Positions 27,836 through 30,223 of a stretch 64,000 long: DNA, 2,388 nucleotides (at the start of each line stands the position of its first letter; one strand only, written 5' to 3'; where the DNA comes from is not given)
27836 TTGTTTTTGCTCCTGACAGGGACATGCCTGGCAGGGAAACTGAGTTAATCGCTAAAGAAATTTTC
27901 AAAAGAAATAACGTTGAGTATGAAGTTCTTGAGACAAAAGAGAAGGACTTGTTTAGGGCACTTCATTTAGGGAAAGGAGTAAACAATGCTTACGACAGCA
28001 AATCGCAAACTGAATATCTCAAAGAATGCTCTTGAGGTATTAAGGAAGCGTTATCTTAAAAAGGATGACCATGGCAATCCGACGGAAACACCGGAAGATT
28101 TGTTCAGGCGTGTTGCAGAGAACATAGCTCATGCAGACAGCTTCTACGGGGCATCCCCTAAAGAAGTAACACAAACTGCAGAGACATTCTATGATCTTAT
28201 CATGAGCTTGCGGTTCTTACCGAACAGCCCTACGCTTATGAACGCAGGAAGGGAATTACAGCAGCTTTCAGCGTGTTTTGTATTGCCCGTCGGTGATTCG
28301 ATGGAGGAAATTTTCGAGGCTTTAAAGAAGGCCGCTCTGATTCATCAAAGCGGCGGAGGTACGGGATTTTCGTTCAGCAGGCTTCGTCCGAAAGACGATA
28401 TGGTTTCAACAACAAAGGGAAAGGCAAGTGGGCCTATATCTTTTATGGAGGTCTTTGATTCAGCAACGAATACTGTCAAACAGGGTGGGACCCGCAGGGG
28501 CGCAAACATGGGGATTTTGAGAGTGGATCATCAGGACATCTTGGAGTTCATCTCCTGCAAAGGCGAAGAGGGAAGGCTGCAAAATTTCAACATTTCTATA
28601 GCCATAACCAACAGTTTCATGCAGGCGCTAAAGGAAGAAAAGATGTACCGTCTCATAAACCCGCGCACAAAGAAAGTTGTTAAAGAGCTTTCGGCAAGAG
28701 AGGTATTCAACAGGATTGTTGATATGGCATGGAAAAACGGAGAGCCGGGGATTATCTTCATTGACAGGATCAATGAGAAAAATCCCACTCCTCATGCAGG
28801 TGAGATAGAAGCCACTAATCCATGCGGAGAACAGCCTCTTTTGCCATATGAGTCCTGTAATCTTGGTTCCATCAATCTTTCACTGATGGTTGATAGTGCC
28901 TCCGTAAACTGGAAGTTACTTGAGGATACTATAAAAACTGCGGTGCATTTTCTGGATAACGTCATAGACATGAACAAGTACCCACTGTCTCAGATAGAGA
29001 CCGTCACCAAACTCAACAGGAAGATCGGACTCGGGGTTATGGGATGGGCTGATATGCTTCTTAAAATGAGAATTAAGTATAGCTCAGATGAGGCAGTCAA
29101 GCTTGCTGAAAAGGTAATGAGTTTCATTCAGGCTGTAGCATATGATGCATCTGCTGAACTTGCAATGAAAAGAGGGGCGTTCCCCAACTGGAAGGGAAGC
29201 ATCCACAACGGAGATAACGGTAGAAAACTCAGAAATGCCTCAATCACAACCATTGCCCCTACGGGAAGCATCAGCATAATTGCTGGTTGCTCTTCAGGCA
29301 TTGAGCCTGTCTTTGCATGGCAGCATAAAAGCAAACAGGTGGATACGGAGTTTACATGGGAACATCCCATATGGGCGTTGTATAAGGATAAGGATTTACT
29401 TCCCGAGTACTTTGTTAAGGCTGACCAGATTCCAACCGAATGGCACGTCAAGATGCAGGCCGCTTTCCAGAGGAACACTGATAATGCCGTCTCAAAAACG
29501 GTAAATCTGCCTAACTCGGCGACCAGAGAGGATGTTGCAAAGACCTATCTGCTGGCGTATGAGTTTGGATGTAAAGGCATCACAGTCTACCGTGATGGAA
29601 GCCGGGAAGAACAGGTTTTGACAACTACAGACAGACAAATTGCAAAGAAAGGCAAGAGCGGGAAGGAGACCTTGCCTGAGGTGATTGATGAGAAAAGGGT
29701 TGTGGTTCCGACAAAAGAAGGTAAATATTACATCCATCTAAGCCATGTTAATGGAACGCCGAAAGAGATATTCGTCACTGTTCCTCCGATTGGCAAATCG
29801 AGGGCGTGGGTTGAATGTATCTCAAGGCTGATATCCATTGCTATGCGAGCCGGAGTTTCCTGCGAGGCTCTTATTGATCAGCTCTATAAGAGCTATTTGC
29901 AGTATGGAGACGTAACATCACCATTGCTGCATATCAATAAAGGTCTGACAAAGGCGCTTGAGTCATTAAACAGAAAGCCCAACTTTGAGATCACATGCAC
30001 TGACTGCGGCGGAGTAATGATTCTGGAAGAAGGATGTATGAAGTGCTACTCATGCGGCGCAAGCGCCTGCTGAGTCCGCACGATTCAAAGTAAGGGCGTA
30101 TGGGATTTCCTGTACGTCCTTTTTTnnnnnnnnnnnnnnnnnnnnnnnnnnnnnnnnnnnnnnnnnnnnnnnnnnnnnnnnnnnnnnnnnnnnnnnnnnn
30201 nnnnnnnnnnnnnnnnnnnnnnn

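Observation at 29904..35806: A 5.5-kb cassette inserted into the 3' end of nrdJ, bounded by ~220-bp diverged direct repeats, with an orphan nrdJ C-terminal fragment downstream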

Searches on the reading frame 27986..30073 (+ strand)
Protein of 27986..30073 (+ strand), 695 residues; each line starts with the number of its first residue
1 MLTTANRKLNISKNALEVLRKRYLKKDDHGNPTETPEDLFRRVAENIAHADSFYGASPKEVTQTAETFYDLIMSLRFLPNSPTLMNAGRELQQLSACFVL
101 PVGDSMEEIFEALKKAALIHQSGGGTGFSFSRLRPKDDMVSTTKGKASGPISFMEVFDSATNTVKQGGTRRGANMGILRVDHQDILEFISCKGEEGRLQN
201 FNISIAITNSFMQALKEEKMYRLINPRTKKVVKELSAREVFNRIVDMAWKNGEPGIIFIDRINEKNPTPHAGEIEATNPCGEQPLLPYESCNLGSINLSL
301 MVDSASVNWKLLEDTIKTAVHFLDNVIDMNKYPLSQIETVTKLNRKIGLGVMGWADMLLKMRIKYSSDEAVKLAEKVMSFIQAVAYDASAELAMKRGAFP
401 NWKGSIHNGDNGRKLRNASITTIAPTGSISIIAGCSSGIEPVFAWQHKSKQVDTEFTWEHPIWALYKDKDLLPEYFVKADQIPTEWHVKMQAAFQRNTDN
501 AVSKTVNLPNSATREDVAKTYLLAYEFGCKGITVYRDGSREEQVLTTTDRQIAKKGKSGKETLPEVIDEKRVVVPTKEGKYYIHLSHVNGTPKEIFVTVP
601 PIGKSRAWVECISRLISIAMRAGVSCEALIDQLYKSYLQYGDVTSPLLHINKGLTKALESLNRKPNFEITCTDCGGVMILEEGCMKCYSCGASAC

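Call 6: search_protein_families(library=pfam, proteins=[window:27986-30073:+], max_evalue=0.01)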
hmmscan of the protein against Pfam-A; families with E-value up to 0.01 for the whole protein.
window:27986-30073:+ (695 aa): 3 families
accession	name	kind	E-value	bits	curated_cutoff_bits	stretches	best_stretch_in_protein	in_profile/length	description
PF02867.20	Ribonuc_red_lgC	-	1.4e-127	427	23.9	1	95-535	1-523/523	Ribonucleotide reductase, barrel domain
PF00317.26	Ribonuc_red_lgN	-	2.6e-24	85.5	28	1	12-91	4-76/77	Ribonucleotide reductase, all-alpha domain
PF12637.14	TSCPD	-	2.9e-09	37.5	22.8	1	576-635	9-66/88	TSCPD domain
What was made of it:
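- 24855..30125 (+): Conserved 5.3-kb operon-like module. Genes: 48-aa membrane ORF (24966-25112), Gp3-like protein (25082-26584), DUF736 (26615-26851), CHC2/Toprim primase-like protein (27031-28035) and nrdJ. Pfam in call 6.
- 27986..30073 (+): Intact class II (B12-dependent) ribonucleotide reductase gene nrdJ, 695 aa. Pfam Ribonuc_red_lgC, lgN and TSCPD (call 6).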

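Call 8: find_encoding_contigs(protein=window:27986-30073:+, flank=10000, max_places=10)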
Protein window:27986-30073:+ (695 aa): no gene with exactly this product is on record in the collection.

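Call 13: find_related_loci(query=window:27986-30073:+, collection=genome_contigs, flank=10000)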
Query window:27986-30073:+ (695 aa) in genome_contigs; peptide patterns used: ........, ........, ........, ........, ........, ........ (x = any residue, [..] = any of these).
599 stretches matched a pattern (row limit reached: there are more); 588 encode a relative of the query (tblastn E <= 1e-3); the best 80 are kept; 80 distinct loci.
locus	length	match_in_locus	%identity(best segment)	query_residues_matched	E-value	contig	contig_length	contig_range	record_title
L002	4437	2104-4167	73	8-695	0e+0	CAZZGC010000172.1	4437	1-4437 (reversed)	MAG TPA_asm: uncultured Thermodesulfovibrio sp. isolate binchicken_co172_70 genome assembly, contig: NODE_20414_length_4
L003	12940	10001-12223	53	9-695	0e+0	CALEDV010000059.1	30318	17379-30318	MAG: uncultured bacterium isolate N1_Bin_METABAT__160_1 genome assembly, contig: c_000003428704, whole genome shotgun se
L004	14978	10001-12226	53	11-695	0e+0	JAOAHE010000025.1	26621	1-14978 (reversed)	MAG: Thermodesulfovibrionales bacterium isolate SKW50 NODE_25_length_26655_cov_5.958387, whole genome shotgun sequence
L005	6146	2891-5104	52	8-695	0e+0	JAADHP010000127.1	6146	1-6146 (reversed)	MAG: Nitrospirota bacterium isolate M_MetaBat.199 contig-127_22710, whole genome shotgun sequence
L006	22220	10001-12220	52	9-695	0e+0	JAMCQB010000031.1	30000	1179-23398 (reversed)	MAG: Nitrospirae bacterium isolate FK_Sedi_A_Bin.59 NODE_3124_length_30000_cov_4.94436, whole genome shotgun sequence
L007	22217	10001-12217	53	4-695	0e+0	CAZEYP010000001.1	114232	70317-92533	MAG TPA_asm: uncultured Nitrospirota bacterium isolate binchicken_co172_141 genome assembly, contig: NODE_48_length_1142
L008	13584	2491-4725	52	9-695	0e+0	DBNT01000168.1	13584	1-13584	MAG TPA_asm: Nitrospiraceae bacterium UBA665 UBA665_contig_1895, whole genome shotgun sequence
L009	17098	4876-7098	53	1-695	0e+0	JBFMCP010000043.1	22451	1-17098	MAG: Nitrospirota bacterium isolate MAG196 MAG196_43, whole genome shotgun sequence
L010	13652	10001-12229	53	9-695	0e+0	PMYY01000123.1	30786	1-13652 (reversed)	MAG: Nitrospiraceae bacterium isolate fen_1308 73.20110800_E2M.9_contig_16765, whole genome shotgun sequence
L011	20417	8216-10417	52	11-695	0e+0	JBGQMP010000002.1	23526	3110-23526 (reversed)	MAG: Thermodesulfovibrionia bacterium isolate OBJ2_061818_150_15 k141_1452542_length_23526_cov_8.0000, whole genome shot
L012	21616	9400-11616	53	9-695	0e+0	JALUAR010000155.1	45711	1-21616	MAG: Thermodesulfovibrio sp. isolate S141_metabat2_scaf2bin.236 S141_NODE_421_length_45711_cov_1.654045, whole genome sh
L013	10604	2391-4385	55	9-633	0e+0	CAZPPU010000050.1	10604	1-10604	MAG TPA_asm: uncultured Nitrospirota bacterium isolate binchicken_co232_45 genome assembly, contig: NODE_12201_length_10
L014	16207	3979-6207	52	9-695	0e+0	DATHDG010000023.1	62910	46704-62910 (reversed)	MAG TPA_asm: Dissulfurispiraceae bacterium isolate SMAG_U12387 k141_694215, whole genome shotgun sequence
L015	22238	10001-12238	50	2-695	0e+0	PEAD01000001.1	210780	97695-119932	MAG: Nitrospirae bacterium MYbin3 scaffold1, whole genome shotgun sequence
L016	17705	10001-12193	51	10-695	0e+0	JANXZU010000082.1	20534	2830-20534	MAG: Syntrophaceae bacterium isolate GL140_4_metabat_43 GL140_4_k141_862601, whole genome shotgun sequence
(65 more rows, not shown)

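Call 16: find_homologous_proteins(query=window:27986-30073:+, max_evalue=1e-50)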
Query window:27986-30073:+ (695 aa): 8000 proteins with E <= 1e-50 among 8000 candidates; the best 120 are listed.
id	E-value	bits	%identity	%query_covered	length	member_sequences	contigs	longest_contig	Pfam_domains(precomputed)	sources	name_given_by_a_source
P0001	0.0e+0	1594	100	100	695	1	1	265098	PF02867.21,PF00317.27,PF12637.15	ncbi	-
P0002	0.0e+0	1380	85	100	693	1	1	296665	PF02867.21,PF00317.27,PF12637.15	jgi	jgi:ribonucleoside-diphosphate reductase alpha chain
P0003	0.0e+0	1369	83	100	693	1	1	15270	PF02867.21,PF00317.27,PF12637.15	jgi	jgi:ribonucleoside-diphosphate reductase alpha chain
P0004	0.0e+0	1343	84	100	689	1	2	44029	PF02867.21,PF00317.27,PF12637.15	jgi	jgi:ribonucleoside-diphosphate reductase alpha chain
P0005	0.0e+0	1240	76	100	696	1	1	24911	PF02867.21,PF00317.27,PF12637.15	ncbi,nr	ncbi:MAG: adenosylcobalamin-dependent ribonucleoside-diphosphate reductase [Nitrospirae bacterium]|n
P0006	0.0e+0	1184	74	99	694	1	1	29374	PF02867.21,PF00317.27,PF12637.15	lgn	-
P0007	0.0e+0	1177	73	100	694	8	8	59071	PF02867.21,PF00317.27,PF12637.15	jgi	jgi:ribonucleoside-diphosphate reductase alpha chain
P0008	0.0e+0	1172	72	100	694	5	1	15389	PF02867.21,PF00317.27,PF12637.15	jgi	jgi:ribonucleoside-diphosphate reductase alpha chain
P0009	0.0e+0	1158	71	100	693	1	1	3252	PF02867.21,PF00317.27,PF12637.15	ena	-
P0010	0.0e+0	1141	72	99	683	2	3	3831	PF02867.21,PF00317.27,PF12637.15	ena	-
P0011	0.0e+0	1048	66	99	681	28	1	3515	PF02867.21,PF00317.27,PF12637.15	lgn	-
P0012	0.0e+0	1042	66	99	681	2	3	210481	PF02867.21,PF00317.27,PF12637.15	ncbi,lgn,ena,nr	ncbi:MAG: ribonucleoside-diphosphate reductase, adenosylcobalamin-dependent [Deltaproteobacteria bac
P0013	0.0e+0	1039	65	99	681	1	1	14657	PF02867.21,PF00317.27,PF12637.15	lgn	-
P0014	0.0e+0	1021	64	99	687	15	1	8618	PF02867.21,PF00317.27,PF12637.15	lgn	-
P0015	0.0e+0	1012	63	100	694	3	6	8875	PF02867.21,PF00317.27,PF12637.15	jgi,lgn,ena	-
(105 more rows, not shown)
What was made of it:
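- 27986..30073 (+): 100% coverage against 83-85% identical homologues (call 16).
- For the chimera: the source is probably a metagenome-derived contig, since its relatives are all MAGs or metagenome contigs (calls 13, 16).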

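Call 18: find_encoding_contigs(protein=P0002, flank=10000, max_places=3)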
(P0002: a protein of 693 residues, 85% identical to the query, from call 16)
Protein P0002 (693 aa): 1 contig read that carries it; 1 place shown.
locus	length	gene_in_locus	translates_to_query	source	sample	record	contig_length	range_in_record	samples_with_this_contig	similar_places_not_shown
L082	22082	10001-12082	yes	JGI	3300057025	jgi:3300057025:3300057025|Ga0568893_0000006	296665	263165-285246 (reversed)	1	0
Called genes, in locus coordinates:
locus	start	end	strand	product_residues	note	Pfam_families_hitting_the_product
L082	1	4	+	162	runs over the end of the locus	-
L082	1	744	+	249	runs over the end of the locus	-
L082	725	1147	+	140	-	-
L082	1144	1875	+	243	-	-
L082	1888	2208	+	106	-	-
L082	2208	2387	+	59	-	-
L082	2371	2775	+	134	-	PF12401:FhaA_N (weak)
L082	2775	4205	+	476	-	PF01098:FTSW_RODA_SPOVE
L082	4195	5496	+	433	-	PF00905:Transpeptidase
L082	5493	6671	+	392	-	PF00089:Trypsin, PF05579:Peptidase_S32 (weak), PF10459:Peptidase_S46 (faint), PF13365:Trypsin_2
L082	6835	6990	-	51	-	-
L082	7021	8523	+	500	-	PF18897:Gp3-like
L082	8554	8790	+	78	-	-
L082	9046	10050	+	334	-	PF01807:Zn_ribbon_DnaG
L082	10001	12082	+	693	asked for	PF00317:Ribonuc_red_lgN, PF02867:Ribonuc_red_lgC, PF12637:TSCPD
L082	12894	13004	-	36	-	-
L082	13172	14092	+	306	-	PF00291:PALP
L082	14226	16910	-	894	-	PF03699:UPF0182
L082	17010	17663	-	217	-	PF01464:SLT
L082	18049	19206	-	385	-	PF13173:AAA_14, PF13635:DUF4143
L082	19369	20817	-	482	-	PF02321:OEP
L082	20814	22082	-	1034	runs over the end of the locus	PF00873:ACR_tran, PF03176:MMPL (weak)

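Call 19: find_encoding_contigs(protein=P0004, flank=10000, max_places=3)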
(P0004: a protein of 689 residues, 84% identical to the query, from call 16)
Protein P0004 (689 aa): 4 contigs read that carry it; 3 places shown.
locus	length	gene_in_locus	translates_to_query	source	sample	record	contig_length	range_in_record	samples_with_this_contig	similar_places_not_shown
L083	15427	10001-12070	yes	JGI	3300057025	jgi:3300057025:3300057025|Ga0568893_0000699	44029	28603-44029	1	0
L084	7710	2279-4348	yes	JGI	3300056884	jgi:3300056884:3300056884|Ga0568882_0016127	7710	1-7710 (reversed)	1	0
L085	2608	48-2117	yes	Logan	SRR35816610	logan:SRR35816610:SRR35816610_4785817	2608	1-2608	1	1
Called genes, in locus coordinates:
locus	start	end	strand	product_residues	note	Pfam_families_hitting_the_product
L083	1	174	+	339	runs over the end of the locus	PF02384:N6_Mtase (weak), PF19587:DUF6094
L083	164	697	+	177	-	-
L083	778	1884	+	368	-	PF00712:DNA_pol3_beta, PF02767:DNA_pol3_beta_2, PF02768:DNA_pol3_beta_3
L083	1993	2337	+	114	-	-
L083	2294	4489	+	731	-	PF13476:AAA_23 (weak)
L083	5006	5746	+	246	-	-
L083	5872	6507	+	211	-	-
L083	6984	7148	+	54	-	-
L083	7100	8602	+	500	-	PF18897:Gp3-like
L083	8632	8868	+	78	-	-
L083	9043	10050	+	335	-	PF01807:Zn_ribbon_DnaG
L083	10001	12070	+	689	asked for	PF00317:Ribonuc_red_lgN, PF02867:Ribonuc_red_lgC, PF12637:TSCPD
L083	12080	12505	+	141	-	-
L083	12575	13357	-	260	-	PF02810:SEC-C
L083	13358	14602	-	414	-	-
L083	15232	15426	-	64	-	?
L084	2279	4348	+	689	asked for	PF00317:Ribonuc_red_lgN, PF02867:Ribonuc_red_lgC, PF12637:TSCPD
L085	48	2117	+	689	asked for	PF00317:Ribonuc_red_lgN, PF02867:Ribonuc_red_lgC, PF12637:TSCPD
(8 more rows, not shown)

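Call 20: find_encoding_contigs(protein=P0003, flank=10000, max_places=3)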
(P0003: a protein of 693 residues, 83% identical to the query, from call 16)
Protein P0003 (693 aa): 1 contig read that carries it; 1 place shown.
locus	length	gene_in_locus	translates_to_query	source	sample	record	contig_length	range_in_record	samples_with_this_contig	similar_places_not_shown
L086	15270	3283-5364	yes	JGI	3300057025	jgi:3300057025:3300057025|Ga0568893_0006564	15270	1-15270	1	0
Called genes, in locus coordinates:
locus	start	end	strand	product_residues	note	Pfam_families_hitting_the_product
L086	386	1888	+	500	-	PF18897:Gp3-like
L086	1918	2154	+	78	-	-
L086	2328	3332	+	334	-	PF01807:Zn_ribbon_DnaG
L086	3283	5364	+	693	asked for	PF00317:Ribonuc_red_lgN, PF02867:Ribonuc_red_lgC, PF12637:TSCPD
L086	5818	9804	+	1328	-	PF05359:DUF748, PF13116:YhdP (faint), PF04357:TamB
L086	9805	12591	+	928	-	PF07244:POTRA (weak), PF08478:POTRA_1 (faint), PF08479:POTRA_2 (faint), PF07244:POTRA, PF01103:Omp85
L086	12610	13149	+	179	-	PF13623:SurA_N_2 (weak), PF13624:SurA_N_3 (faint)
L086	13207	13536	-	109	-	PF07238:PilZ (weak)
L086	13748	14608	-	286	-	PF00849:PseudoU_synth_2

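Call 48: find_encoding_contigs(protein=P0007, flank=10000, max_places=10)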
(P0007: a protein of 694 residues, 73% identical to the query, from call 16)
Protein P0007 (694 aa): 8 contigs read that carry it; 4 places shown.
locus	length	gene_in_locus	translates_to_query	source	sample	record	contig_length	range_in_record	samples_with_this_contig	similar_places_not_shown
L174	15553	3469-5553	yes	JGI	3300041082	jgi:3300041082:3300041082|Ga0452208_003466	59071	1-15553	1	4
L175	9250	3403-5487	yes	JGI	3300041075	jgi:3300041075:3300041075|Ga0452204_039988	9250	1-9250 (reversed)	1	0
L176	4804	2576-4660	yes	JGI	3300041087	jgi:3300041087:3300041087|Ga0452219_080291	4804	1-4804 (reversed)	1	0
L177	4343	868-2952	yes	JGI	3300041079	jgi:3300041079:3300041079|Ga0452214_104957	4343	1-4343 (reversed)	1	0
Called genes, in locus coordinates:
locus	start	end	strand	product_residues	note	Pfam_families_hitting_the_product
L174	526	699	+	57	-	PF00558:Vpu (weak)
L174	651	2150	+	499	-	PF18897:Gp3-like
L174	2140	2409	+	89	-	-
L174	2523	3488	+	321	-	PF01807:Zn_ribbon_DnaG (weak), PF13155:Toprim_2 (weak)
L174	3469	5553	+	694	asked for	PF00317:Ribonuc_red_lgN, PF02867:Ribonuc_red_lgC, PF12637:TSCPD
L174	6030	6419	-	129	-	PF05168:HEPN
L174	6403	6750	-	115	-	PF01909:NTP_transf_2, PF18765:Polbeta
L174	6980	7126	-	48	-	PF18480:DUF5615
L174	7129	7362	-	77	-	PF04255:DUF433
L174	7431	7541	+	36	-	-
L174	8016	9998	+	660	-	PF11896:GlgE_dom_N_S, PF14871:GHL6 (faint), PF21702:GLGE_C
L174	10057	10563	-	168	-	PF07273:DUF1439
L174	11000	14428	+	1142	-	PF00128:Alpha-amylase, PF16657:Malt_amylase_C, PF23915:SusG_C (weak), PF18085:Mak_N_cap (weak)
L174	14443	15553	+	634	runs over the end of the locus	PF02922:CBM_48, PF00128:Alpha-amylase, PF02806:Alpha-amylase_C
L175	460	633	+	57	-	PF00558:Vpu (weak)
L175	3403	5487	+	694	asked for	PF00317:Ribonuc_red_lgN, PF02867:Ribonuc_red_lgC, PF12637:TSCPD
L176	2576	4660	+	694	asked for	PF00317:Ribonuc_red_lgN, PF02867:Ribonuc_red_lgC, PF12637:TSCPD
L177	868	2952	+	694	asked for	PF00317:Ribonuc_red_lgN, PF02867:Ribonuc_red_lgC, PF12637:TSCPD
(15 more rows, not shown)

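Call 49: find_encoding_contigs(protein=P0005, flank=10000, max_places=4)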
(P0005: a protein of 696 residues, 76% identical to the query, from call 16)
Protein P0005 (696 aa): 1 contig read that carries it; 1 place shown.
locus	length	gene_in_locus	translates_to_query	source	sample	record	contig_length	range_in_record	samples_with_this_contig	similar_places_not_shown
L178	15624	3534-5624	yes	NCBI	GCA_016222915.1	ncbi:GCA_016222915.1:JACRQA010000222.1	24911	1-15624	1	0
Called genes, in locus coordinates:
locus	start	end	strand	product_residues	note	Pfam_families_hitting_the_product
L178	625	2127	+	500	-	PF18897:Gp3-like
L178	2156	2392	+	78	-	-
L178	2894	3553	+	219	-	PF13155:Toprim_2 (weak)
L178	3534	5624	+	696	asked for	PF00317:Ribonuc_red_lgN, PF02867:Ribonuc_red_lgC, PF12637:TSCPD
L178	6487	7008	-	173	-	PF00156:Pribosyltran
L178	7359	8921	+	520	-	PF00672:HAMP, PF00512:HisKA, PF02518:HATPase_c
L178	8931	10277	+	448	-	PF00072:Response_reg, PF00158:Sigma54_activat, PF14532:Sigma54_activ_2, PF07728:AAA_5 (weak), PF25601:AAA_lid_14, PF02954:HTH_8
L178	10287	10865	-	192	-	PF00672:HAMP (weak)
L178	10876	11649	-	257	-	PF14522:Cytochrome_C7 (faint), PF14537:Cytochrom_c3_2 (faint), PF09699:Paired_CXXCH_1 (weak)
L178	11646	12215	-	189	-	-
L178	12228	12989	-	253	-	-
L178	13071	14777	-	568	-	PF14537:Cytochrom_c3_2 (faint), PF14522:Cytochrome_C7 (faint), PF09699:Paired_CXXCH_1 (weak), PF22113:Mtrc-MtrF_II-IV_dom (weak)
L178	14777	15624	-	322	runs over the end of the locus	PF06739:SBBP (faint), PF25021:TEN_NHL (faint), PF17170:DUF5128, PF01436:NHL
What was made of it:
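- The module occurs with unrelated flanks in every lineage (calls 18-20, 48, 49).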

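Call 55: search_protein_families(library=pfam, proteins=[L083:12080-12505:+, L083:13358-14602:-, L083:12575-13357:-, L082:13172-14092:+], max_evalue=0.001)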
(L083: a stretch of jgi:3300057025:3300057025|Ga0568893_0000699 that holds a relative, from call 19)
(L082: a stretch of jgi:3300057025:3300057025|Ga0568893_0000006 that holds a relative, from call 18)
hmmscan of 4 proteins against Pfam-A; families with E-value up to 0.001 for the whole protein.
L083:12080-12505:+ (141 aa): 0 families

L083:13358-14602:- (414 aa): 0 families

L083:12575-13357:- (260 aa): 3 families
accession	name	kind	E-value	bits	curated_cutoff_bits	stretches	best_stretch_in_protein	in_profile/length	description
PF02810.21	SEC-C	-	1.1e-08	35.2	20.4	1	242-260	1-19/19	SEC-C motif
PF14559.12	TPR_19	-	0.00015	22.5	25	1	115-164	2-51/68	Tetratricopeptide repeat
PF13424.12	TPR_12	-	0.00017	22.1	30.1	1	110-165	9-72/77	Tetratricopeptide repeat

L082:13172-14092:+ (306 aa): 1 family
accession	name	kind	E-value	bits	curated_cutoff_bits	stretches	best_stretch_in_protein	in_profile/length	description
PF00291.31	PALP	-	9.4e-76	255.4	35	1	9-293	3-295/295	Pyridoxal-phosphate dependent enzyme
